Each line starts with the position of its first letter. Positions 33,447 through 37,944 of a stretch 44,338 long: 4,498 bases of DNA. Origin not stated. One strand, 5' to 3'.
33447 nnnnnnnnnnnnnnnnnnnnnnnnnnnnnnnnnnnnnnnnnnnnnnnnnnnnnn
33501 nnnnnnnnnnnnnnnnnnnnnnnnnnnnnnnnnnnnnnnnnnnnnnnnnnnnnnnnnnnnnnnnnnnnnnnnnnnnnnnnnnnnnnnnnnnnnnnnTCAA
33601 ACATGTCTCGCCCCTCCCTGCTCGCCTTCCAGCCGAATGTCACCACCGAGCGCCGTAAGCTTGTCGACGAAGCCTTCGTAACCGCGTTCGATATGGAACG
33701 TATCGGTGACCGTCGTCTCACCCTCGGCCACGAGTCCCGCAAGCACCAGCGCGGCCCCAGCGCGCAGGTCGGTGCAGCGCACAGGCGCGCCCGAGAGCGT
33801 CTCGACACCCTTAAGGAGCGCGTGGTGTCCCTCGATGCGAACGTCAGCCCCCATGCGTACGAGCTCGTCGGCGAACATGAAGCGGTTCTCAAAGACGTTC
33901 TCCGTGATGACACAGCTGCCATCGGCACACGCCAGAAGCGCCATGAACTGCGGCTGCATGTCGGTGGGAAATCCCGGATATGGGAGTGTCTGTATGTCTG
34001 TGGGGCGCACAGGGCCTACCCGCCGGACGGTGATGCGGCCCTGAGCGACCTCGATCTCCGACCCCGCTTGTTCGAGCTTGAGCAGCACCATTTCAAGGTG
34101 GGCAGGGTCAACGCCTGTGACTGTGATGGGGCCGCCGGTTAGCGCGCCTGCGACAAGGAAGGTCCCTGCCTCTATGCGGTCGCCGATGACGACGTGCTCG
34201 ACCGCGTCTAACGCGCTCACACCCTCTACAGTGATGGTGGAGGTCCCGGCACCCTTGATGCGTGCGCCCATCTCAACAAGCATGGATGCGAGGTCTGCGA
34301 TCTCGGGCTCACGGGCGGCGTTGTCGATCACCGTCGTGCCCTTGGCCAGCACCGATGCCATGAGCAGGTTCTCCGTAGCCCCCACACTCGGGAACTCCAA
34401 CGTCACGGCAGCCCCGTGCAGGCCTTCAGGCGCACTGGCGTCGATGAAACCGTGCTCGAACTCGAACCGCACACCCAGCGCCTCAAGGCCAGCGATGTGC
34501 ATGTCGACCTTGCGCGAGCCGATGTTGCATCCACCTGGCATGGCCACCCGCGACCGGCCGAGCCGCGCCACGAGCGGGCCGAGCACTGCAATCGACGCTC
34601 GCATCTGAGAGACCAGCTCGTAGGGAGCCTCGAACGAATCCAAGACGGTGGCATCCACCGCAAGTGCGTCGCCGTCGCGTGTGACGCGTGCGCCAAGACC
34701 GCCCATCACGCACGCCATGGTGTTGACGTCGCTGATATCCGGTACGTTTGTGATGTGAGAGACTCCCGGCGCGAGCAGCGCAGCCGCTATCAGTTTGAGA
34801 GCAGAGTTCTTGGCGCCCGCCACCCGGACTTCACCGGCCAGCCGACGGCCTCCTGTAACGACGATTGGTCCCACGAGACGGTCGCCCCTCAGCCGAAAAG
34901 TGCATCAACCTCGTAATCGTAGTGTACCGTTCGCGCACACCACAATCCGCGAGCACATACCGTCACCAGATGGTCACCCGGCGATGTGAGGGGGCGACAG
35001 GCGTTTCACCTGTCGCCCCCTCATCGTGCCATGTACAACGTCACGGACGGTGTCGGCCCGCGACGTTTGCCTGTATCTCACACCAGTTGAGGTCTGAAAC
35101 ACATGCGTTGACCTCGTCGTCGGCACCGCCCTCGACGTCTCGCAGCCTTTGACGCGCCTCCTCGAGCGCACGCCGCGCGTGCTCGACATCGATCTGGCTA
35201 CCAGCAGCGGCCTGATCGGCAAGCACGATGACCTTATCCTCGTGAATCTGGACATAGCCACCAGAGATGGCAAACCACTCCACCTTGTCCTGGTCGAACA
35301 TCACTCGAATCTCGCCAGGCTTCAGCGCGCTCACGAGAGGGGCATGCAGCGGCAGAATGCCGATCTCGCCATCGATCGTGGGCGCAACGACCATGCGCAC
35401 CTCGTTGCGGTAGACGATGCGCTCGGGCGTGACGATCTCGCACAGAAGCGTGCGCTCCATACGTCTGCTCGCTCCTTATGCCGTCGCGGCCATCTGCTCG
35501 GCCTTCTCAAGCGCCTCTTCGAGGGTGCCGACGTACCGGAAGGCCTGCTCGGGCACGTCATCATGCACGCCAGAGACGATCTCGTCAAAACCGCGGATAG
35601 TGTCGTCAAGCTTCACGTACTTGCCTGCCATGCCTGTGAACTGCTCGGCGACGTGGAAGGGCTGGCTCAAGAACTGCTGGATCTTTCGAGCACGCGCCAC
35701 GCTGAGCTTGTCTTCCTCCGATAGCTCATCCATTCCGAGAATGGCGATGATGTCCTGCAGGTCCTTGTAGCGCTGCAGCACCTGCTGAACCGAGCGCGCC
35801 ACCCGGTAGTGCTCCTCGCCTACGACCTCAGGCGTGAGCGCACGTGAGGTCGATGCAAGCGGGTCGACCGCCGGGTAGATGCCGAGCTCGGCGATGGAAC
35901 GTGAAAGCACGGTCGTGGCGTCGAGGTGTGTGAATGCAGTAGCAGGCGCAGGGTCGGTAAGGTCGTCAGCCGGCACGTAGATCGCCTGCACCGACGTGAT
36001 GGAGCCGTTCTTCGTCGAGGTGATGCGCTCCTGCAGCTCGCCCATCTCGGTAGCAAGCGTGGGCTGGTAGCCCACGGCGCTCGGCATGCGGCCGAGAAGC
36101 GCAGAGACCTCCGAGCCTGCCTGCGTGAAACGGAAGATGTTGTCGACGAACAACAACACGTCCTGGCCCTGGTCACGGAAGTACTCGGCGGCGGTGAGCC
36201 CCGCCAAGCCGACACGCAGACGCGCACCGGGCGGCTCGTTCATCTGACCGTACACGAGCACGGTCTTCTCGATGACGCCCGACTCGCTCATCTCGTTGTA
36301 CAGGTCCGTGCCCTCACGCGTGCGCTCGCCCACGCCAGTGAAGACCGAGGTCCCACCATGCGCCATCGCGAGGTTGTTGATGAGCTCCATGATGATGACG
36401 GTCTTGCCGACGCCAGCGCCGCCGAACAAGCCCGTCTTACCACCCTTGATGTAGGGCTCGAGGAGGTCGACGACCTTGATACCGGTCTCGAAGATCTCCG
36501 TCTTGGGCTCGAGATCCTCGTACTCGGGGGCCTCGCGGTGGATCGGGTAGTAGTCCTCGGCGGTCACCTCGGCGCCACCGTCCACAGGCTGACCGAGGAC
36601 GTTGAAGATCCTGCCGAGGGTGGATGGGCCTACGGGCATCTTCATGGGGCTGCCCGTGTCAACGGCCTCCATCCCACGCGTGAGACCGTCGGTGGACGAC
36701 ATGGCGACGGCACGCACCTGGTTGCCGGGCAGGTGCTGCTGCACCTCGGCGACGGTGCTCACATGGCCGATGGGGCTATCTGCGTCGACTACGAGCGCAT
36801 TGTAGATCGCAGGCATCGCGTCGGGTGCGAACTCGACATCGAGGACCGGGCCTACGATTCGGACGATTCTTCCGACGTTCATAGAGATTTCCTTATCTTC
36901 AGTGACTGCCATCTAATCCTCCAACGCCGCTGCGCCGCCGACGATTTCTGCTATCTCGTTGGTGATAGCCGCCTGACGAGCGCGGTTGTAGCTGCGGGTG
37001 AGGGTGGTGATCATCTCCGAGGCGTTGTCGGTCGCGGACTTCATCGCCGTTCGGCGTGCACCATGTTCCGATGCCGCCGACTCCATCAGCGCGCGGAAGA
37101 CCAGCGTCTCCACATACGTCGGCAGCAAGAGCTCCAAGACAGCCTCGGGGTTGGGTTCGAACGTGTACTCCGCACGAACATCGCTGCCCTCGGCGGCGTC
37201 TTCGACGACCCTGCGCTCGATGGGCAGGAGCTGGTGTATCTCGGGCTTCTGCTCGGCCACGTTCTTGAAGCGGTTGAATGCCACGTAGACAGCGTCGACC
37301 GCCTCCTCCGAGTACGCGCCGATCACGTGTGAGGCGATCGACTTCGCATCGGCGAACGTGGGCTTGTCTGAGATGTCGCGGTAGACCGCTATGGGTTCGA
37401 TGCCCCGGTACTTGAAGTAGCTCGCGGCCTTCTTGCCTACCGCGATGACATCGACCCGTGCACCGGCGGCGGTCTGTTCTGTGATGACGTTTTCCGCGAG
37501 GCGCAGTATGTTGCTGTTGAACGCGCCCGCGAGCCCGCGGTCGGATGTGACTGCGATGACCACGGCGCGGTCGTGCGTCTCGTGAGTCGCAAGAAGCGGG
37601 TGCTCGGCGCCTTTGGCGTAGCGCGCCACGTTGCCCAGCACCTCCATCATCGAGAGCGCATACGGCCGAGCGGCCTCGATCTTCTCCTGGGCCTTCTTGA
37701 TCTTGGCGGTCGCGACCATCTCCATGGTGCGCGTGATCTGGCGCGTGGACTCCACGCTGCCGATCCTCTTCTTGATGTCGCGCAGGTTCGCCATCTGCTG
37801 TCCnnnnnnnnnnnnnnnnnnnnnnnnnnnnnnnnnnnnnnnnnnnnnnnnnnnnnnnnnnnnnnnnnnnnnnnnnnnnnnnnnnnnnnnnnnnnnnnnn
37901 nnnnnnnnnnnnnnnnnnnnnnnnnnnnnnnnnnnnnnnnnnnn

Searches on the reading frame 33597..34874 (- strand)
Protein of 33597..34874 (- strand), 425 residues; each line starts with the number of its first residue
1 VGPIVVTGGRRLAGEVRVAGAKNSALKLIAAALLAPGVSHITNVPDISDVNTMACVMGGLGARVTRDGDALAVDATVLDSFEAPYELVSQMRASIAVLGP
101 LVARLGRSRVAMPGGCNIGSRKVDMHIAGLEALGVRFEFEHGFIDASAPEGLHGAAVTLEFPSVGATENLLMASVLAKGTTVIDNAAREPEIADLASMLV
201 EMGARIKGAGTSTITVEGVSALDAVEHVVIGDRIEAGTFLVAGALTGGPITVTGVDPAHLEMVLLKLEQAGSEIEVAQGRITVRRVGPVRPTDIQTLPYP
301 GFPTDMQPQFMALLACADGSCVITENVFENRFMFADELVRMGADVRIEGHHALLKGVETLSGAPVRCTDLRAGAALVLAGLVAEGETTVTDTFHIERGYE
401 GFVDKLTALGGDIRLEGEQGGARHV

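Call 18: search_protein_families(library=pfam, proteins=[window:33597-34874:-], max_evalue=0.001)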
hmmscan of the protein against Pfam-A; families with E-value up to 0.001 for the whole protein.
window:33597-34874:- (425 aa): 1 family
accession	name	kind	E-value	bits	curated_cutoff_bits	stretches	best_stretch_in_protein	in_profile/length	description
PF00275.25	EPSP_synthase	-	4e-109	365.5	22.8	1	6-406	1-417/417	EPSP synthase (3-phosphoshikimate 1-carboxyvinyltransferase)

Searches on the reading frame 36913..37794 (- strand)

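Call 18: search_protein_families(library=pfam, proteins=[window:36913-37794:-], max_evalue=0.001)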
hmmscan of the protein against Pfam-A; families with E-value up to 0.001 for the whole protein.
window:36913-37794:- (293 aa): 1 family
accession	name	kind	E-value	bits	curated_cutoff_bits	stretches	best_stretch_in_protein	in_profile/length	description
PF00231.24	ATP-synt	-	1.4e-104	350.3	39.9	1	3-291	1-285/285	ATP synthase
